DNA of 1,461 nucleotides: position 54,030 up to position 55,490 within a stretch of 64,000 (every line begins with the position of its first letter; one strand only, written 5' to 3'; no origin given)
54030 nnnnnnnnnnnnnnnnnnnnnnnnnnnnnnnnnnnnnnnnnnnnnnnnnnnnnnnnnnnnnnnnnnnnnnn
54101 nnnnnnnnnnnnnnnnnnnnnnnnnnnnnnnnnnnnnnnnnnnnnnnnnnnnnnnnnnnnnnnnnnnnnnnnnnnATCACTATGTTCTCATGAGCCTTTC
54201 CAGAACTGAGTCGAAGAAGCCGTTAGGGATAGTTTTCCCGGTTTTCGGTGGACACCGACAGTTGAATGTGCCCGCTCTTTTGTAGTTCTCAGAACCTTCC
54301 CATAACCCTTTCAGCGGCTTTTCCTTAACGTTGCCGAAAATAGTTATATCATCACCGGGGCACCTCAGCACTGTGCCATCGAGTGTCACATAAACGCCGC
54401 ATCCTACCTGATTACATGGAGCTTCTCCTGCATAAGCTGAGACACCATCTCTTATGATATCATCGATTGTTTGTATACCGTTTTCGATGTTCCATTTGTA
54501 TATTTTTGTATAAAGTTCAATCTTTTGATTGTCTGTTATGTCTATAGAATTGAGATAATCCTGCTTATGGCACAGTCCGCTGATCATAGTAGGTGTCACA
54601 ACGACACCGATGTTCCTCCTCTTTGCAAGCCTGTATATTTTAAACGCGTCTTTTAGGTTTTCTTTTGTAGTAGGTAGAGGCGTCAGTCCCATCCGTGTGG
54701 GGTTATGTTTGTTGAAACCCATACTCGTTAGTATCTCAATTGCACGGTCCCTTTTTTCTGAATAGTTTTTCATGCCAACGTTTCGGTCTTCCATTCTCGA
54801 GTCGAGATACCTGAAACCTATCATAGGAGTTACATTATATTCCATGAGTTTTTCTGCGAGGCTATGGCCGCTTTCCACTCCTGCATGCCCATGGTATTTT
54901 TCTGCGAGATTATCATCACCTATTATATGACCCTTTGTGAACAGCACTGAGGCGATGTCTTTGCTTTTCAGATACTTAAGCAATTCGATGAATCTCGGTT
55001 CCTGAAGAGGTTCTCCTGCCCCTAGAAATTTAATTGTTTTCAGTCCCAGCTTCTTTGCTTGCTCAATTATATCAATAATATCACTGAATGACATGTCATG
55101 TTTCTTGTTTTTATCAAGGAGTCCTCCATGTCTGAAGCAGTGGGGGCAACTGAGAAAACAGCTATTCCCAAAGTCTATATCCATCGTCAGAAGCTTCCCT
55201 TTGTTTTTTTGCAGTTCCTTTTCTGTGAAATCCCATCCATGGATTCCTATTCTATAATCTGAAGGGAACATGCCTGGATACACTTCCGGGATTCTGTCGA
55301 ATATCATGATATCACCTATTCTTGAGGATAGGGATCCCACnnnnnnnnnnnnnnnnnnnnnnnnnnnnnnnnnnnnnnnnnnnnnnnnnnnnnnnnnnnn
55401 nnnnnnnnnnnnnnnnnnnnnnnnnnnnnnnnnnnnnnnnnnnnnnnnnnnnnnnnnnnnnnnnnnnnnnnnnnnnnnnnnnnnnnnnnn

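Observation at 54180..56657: Radical SAM, lipobox-bearing small protein and tandem Lrp: candidate RiPP-like or surface-peptide modification cassette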

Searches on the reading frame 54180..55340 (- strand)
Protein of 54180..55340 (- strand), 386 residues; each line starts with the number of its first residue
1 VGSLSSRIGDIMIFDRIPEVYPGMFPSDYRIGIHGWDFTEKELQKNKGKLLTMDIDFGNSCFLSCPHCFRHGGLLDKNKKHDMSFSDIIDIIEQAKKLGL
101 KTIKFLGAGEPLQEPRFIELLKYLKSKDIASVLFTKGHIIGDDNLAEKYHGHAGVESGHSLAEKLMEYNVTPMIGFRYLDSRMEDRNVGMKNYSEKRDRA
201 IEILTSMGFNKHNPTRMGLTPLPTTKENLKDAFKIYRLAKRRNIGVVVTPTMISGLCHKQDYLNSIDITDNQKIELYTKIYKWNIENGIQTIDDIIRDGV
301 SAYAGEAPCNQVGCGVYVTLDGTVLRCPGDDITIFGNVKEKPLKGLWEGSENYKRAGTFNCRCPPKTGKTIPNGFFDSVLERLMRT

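Call 3: search_protein_families(library=pfam, proteins=[window:54180-55340:-], max_evalue=0.01)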
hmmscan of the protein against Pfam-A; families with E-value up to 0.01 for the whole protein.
window:54180-55340:- (386 aa): 3 families
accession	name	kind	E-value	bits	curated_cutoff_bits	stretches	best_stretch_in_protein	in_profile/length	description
PF04055.27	Radical_SAM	-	5.8e-12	46.5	29.5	1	57-223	3-152/166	Radical SAM superfamily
PF13186.11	SPASM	-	1e-05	26.1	21.5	1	309-357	1-52/67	Iron-sulfur cluster-binding domain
PF13353.11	Fer4_12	-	0.0007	20.3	22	1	57-141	11-95/137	4Fe-4S single cluster domain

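Call 4: search_protein_families(library=ncbifam, proteins=[window:54180-55340:-], max_evalue=0.01)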
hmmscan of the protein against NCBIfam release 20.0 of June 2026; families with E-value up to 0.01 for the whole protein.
window:54180-55340:- (386 aa): 33 families (the best 25 are shown)
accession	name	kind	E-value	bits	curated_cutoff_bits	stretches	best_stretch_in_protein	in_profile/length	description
TIGR04317.1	W_rSAM_matur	equivalog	1.2e-16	60.7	380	1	55-144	8-94/349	tungsten cofactor oxidoreductase radical SAM maturase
TIGR04055.1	rSAM_NirJ2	equivalog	1e-12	48.3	500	1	58-212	7-152/326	putative heme d1 biosynthesis radical SAM protein NirJ2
TIGR03962.1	mycofact_rSAM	equivalog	1.9e-10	40.5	265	1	54-355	15-290/339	mycofactocin radical SAM maturase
NF001199.0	PRK00164.2-1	equivalog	5.7e-10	38.8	231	1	50-137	11-96/308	GTP 3',8-cyclase MoaA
TIGR04054.1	rSAM_NirJ1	equivalog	3.2e-09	35.9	650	1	56-144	41-126/387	putative heme d1 biosynthesis radical SAM protein NirJ1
NF050035.1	rSAM_WgK_link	exception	9.6e-09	34.7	650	1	52-144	10-100/367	radical SAM/SPASM peptide maturase WgkB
TIGR04251.1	SCM_rSAM_ScmF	equivalog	2.2e-08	33.9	400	1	58-141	11-94/353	SynChlorMet cassette radical SAM/SPASM protein ScmF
TIGR02109.1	PQQ_syn_pqqE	equivalog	2.2e-08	33.4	381.35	1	52-145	8-98/358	pyrroloquinoline quinone biosynthesis protein PqqE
TIGR04546.1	rSAM_ahbC_deAc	equivalog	3e-08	32.9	650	1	41-144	29-129/390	12,18-didecarboxysiroheme deacetylase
TIGR02668.1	moaA_archaeal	equivalog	2.8e-07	29.8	325.25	1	53-140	12-97/303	GTP 3',8-cyclase MoaA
TIGR04545.1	rSAM_ahbD_hemeb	equivalog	1.1e-06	28.3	500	1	58-149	7-94/339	heme b synthase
TIGR04321.1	spiroSPASM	subfamily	2.7e-06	26.3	250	0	308-353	439-486/510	spiro-SPASM protein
TIGR04340.1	rSAM_ACGX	hypoth_equivalog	2.8e-06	26.8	400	1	56-148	8-102/341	radical SAM/SPASM domain protein, ACGX system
TIGR04051.1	rSAM_NirJ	equivalog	7.1e-06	25.2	515.45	1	60-146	11-94/354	heme d1 biosynthesis radical SAM protein NirJ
TIGR04167.1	rSAM_SeCys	equivalog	2.4e-05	23.7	300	1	47-131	4-84/303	arsenosugar biosynthesis radical SAM (seleno)protein ArsS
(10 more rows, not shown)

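Call 7: find_homologous_proteins(query=window:54180-55307:-)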
Query window:54180-55307:- (375 aa): 300 proteins with E <= 0.001 among 2579 candidates; the best 120 are listed.
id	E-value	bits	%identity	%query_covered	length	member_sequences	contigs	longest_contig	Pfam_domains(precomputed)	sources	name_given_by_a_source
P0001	4.6e-260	880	100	100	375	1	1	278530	PF13186.12,PF04055.28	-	-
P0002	1.8e-200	684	74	99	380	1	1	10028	PF13186.12,PF04055.28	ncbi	-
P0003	9.3e-180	616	67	99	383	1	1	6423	PF13186.12,PF04055.28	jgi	jgi:MoaA/NifB/PqqE/SkfB family radical SAM enzyme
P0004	1.7e-158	546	58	99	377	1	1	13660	PF13186.12,PF04055.28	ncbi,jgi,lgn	-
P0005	7.0e-148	511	56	99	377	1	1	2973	PF13186.12,PF04055.28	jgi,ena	-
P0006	1.0e-147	510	55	99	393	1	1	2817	PF13186.12,PF04055.28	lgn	-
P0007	2.1e-143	496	55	99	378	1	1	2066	PF13186.12,PF04055.28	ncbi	-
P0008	5.1e-140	485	53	99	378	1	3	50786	PF13186.12,PF04055.28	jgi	jgi:MoaA/NifB/PqqE/SkfB family radical SAM enzyme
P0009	9.4e-140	484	55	99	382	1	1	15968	PF13186.12,PF04055.28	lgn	-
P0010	6.3e-137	475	53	98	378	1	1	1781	PF13186.12,PF04055.28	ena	-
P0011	3.7e-134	466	53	99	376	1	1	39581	PF13186.12,PF04055.28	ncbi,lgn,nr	ncbi:MAG: radical SAM protein [Candidatus ainarchaeum sp.]|nr:radical SAM protein [Candidatus ainarc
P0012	1.5e-133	464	52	98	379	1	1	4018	PF04055.28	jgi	-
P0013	2.7e-133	463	51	99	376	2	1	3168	PF13186.12,PF04055.28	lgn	-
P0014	1.8e-131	457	52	99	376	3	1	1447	PF13186.12,PF04055.28,PF13353.12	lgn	-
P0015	3.4e-131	456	51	99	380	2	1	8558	PF04055.28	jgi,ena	-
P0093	1.4e-120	421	48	99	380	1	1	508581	PF04055.28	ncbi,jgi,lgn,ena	ncbi:MAG: radical SAM protein [Patescibacteria group bacterium]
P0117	3.0e-118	413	48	98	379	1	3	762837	PF04055.28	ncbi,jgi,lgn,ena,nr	ncbi:MAG TPA: radical SAM protein [Candidatus Bipolaricaulota bacterium]|nr:radical SAM protein [Can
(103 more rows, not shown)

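Call 10: find_related_loci(query=A1, collection=genome_contigs, flank=6000)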
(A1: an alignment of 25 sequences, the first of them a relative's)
Query A1 (375 aa) in genome_contigs; peptide patterns used: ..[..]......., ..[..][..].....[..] (x = any residue, [..] = any of these).
86 stretches matched a pattern; 60 encode a relative of the query (tblastn E <= 1e-3); 60 distinct loci.
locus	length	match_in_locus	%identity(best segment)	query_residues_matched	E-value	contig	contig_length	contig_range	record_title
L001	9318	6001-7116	74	1-372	0e+0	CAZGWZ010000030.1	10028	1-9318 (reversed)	MAG TPA_asm: uncultured archaeon isolate binchicken_co129_219 genome assembly, contig: NODE_21528_length_10028_cov_5.319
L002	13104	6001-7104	62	6-372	6e-161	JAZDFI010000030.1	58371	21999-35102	MAG: Candidatus Aenigmatarchaeota archaeon isolate MEGAHIT-group-0.199 k141_8254362, whole genome shotgun sequence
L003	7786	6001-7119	58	1-373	8e-160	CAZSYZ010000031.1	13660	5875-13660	MAG TPA_asm: uncultured archaeon isolate binchicken_co89_221 genome assembly, contig: NODE_8594_length_13660_cov_5.40918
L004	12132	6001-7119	53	2-374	1e-138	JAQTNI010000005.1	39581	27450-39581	MAG: Candidatus ainarchaeum sp. isolate STA_60 NODE_1971_length_39581_cov_3.502180_Sandtown_A, whole genome shotgun sequ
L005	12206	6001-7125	49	2-375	1e-130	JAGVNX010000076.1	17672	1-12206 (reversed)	MAG: Candidatus Iainarchaeum archaeon isolate DeMMO3_25 c_000000012504, whole genome shotgun sequence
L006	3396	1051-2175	49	2-375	7e-134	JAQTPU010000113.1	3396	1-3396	MAG: Candidatus ainarchaeum sp. isolate STB_123 NODE_107416_length_3396_cov_2.773631_Sandtown_B, whole genome shotgun se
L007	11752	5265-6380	49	2-372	2e-129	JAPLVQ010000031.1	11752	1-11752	MAG: Candidatus Iainarchaeum archaeon isolate LacPavin_0419_WC90_MAG_36_6 LacPavin_0419_WC90_scaffold_138179, whole geno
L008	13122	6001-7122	49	2-374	4e-129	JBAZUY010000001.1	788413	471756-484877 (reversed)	MAG: archaeon isolate SO_2017_GW1_24 NODE_43_length_788413_cov_2.329335_OW334_2017, whole genome shotgun sequence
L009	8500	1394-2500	50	5-372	2e-129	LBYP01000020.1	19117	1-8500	MAG: Parcubacteria group bacterium GW2011_GWA2_40_23 UT91_C0020, whole genome shotgun sequence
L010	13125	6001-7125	50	2-375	5e-129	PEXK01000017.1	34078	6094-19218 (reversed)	MAG: Candidatus Diapherotrites archaeon CG08_land_8_20_14_0_20_30_16 CG08_land_8_20_14_0.20_scaffold_602_c, whole genome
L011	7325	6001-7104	51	6-372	7e-129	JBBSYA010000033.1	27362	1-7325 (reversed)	MAG: Nanoarchaeota archaeon isolate H43-bin036_1 H43_bin036_1_000000000033, whole genome shotgun sequence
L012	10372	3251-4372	49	2-374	7e-128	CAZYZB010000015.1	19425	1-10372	MAG TPA_asm: uncultured archaeon isolate binchicken_co189_409 genome assembly, contig: NODE_2586_length_19425_cov_9.0864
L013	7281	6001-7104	49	6-372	7e-128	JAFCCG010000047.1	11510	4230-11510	MAG: Chloroflexi bacterium isolate AB_1215_Bin_59 AB_1215_Bin_59.fna_scaffold_22330, whole genome shotgun sequence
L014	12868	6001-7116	48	2-372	1e-127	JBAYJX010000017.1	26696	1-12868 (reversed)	MAG: archaeon isolate SO_2016_GW1_66 scaffold03198_OW334_2016, whole genome shotgun sequence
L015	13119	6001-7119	51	2-372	2e-127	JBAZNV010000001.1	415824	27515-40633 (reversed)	MAG: Candidatus Pacearchaeota archaeon isolate SO_2017_LW4_79 scaffold_53_c1_LW137-91_2017, whole genome shotgun sequenc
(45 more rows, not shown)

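Call 14: search_solved_structures(query=A1, max_evalue=0.01, show_alignments=2)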
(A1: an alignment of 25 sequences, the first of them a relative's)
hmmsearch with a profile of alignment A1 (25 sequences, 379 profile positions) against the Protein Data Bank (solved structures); distinct sequences matched with E-value up to 0.01: 2.
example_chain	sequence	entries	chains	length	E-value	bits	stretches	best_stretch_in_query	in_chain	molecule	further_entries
6c8v_A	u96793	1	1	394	0.0005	22.2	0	46-127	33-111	Coenzyme PQQ synthesis protein E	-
7tol_A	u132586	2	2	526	0.0022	20.2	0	41-84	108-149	glycerol dibiphytanyl glycerol tetraether - macrocyclic archaeol synthase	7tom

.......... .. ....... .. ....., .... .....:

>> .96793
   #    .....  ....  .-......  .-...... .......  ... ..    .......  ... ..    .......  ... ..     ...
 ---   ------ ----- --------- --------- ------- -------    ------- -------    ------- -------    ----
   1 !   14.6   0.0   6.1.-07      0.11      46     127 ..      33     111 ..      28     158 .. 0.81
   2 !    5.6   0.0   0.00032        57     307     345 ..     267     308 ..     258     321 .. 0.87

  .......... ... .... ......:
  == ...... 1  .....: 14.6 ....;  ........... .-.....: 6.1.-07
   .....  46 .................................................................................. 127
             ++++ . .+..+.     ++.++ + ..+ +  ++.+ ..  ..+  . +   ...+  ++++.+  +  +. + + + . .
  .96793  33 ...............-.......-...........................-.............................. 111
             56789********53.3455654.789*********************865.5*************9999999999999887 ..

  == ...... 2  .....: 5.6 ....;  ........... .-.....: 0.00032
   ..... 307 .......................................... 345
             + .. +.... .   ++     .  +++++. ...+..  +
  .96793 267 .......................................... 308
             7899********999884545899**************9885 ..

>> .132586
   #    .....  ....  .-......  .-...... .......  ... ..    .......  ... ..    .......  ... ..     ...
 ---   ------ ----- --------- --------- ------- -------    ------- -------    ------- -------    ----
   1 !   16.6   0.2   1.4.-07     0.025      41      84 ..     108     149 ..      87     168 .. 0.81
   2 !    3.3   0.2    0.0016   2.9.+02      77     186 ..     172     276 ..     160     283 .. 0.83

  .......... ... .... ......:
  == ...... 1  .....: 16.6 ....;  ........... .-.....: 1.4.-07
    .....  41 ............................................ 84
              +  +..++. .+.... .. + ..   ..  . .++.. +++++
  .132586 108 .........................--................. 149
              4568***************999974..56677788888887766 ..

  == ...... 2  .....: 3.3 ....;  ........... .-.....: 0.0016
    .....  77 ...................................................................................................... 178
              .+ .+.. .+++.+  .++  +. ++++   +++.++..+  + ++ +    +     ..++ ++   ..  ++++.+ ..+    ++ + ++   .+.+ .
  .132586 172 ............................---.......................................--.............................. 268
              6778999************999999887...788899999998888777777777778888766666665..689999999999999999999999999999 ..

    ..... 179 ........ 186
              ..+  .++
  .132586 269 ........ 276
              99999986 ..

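Call 26: predict_structure(alignment_id=A1)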
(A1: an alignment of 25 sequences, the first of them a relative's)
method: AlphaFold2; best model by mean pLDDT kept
length: 375 residues; sequences in the alignment: 25
mean_pLDDT: 90.1   pTM: 0.91
mean pLDDT of the five models: 90.1, 88.5, 88.0, 87.4, 86.5
residues with pLDDT >= 90: 257; 70-90: 97; 50-70: 18; < 50: 3
segments of 3 or more residues with pLDDT < 50: 300-302
pLDDT, mean of each block of 10 residues (from residue 1): 84 90 88 90 86 72 64 94 96 86 95 97 95 98 98 97 93 90 95 97 93 92 96 92 80 92 98 96 93 80 76 86 91 94 86 86 96 93
secondary structure, 60 per line:
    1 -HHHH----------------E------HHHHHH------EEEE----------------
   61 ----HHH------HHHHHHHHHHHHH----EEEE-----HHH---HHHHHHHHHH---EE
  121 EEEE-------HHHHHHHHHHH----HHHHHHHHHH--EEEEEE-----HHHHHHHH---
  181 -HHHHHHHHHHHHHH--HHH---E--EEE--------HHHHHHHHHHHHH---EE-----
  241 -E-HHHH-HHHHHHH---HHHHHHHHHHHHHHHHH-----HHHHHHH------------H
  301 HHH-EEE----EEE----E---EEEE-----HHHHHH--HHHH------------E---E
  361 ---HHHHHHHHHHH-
elements in order: H2-5 H29-34 E41-44 H74-86 E91-94 H106-115 E119-124 H132-142 H147-156 E159-164 H170-177 H182-195 E207-209 H218-230 H244-247 H249-255 H259-275 H281-287 H300-303 E305-307 E312-314 E323-326 H332-337 H340-343 H364-374

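Call 28: fold_search(model_id=the predicted structure, library=pdb)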
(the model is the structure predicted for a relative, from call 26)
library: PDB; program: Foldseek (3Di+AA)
matches with E <= 10: 1602; with E <= 0.001: 76
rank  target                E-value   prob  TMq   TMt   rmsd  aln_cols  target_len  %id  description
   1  8vpo                  7.2e-09  1.00  0.53  0.46   6.3       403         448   18  X-Ray Crystal Structure of TigE from Paramaledivibacter caminithermalis (released 2024-02-07)
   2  7vob                  2.5e-08  1.00  0.52  0.58   6.8       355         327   13  The crystal structure of a Radical SAM Enzyme BlsE involved in the Biosynthesis of Blasticidin S (released 2022-05-04)
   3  4k36_B                2.6e-08  1.00  0.58  0.60   6.0       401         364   15  His6 tagged anSMEcpe with bound AdoMet (released 2013-05-08)
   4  5v1s_A                3.7e-08  1.00  0.51  0.45   6.5       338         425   19  Crystal structure of Streptococcus suis SuiB bound to S-adenosylmethionine (released 2017-08-30)
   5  5v1t_A                3.7e-08  1.00  0.51  0.45   7.0       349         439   18  Crystal structure of Streptococcus suis SuiB bound to precursor peptide SuiA (released 2017-08-30)
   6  5v1q_A                4.5e-08  1.00  0.53  0.47   6.5       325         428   18  Crystal structure of Streptococcus suis SuiB (released 2017-08-30)
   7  4k38_B                8.0e-08  1.00  0.56  0.58   6.9       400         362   14  Native anSMEcpe with bound AdoMet and Kp18Cys peptide (released 2013-05-08)
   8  4k36_A                1.1e-07  1.00  0.57  0.56   6.0       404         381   15  His6 tagged anSMEcpe with bound AdoMet (released 2013-05-08)
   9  8hzv_B                1.5e-07  1.00  0.46  0.38   8.8       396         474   11  The crystal structure of a Radical SAM Enzyme DesII (released 2024-07-10)
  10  8hzv_A                1.6e-07  1.00  0.47  0.39   8.6       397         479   12  The crystal structure of a Radical SAM Enzyme DesII (released 2024-07-10)
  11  9dfn                  1.9e-07  1.00  0.50  0.64   6.1       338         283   14  X-ray crystal structure of the second viperin-like enzyme from Trichoderma virens with bound CTP and SAM (released 2025-02-19)
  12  8hzv_C                3.1e-07  1.00  0.48  0.40   8.5       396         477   13  The crystal structure of a Radical SAM Enzyme DesII (released 2024-07-10)
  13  7tom                  3.3e-07  1.00  0.47  0.36   3.7       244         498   21  X-ray crystal structure of glycerol dibiphytanyl glycerol tetraether - macrocyclic archaeol synthase (GDGT-MAS) from Met (released 2022-08-31)
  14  9dfu                  3.7e-07  1.00  0.53  0.68   5.7       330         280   14  X-ray crystal structure of the second Viperin-like enzyme from T. virens variant F40H with bound CTP and SAM (released 2025-02-19)
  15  7tol                  5.0e-07  1.00  0.47  0.36   3.2       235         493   22  X-ray crystal structure of glycerol dibiphytanyl glycerol tetraether - macrocyclic archaeol synthase (GDGT-MAS) from Met (released 2022-08-31)
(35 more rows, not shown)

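Call 39: search_protein_families(library=padloc, proteins=[window:54180-55307:-], max_evalue=0.01)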
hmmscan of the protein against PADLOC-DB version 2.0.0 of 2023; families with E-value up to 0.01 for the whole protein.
window:54180-55307:- (375 aa): 2 families
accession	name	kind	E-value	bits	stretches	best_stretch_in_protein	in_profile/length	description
PDLC02904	pVip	-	7.4e-07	26.9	1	48-137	11-96/262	Viperins associated with kinases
PDLC02903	pVip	-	1.7e-06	25.7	1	48-136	8-88/257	Viperins not associated with kinases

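Call 40: find_encoding_contigs(protein=P0093, flank=6000, max_places=2)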
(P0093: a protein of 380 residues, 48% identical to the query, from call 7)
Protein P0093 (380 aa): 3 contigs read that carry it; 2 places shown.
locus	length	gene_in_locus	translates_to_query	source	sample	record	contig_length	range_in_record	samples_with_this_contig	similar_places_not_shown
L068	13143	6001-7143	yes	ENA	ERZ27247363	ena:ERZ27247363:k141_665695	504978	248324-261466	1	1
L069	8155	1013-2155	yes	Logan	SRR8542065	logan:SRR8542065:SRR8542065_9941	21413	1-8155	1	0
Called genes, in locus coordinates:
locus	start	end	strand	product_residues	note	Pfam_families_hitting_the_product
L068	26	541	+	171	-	-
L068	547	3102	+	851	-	PF26449:DUF8128, PF02534:T4SS-DNA_transf (weak), PF01935:DUF87 (weak), PF10412:TrwB_AAD_bind, PF12696:TraG-D_C (weak)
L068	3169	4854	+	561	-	PF05496:RuvB_N (weak), PF13177:DNA_pol3_delta2, PF13401:AAA_22 (weak), PF00004:AAA, PF07728:AAA_5 (faint), PF12169:DNA_pol3_gamma3, PF20964:DnaX_C (faint)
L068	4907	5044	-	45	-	-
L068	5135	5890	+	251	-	-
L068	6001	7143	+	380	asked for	PF04055:Radical_SAM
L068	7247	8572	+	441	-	PF02310:B12-binding, PF04055:Radical_SAM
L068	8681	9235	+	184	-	-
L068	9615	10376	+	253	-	PF01145:Band_7, PF13421:Band_7_1 (weak)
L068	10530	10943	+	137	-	-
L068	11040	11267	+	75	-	PF09413:DUF2007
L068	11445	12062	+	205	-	-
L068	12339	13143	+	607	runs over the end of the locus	PF13522:GATase_6, PF13537:GATase_7, PF01380:SIS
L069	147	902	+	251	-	-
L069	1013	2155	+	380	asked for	PF04055:Radical_SAM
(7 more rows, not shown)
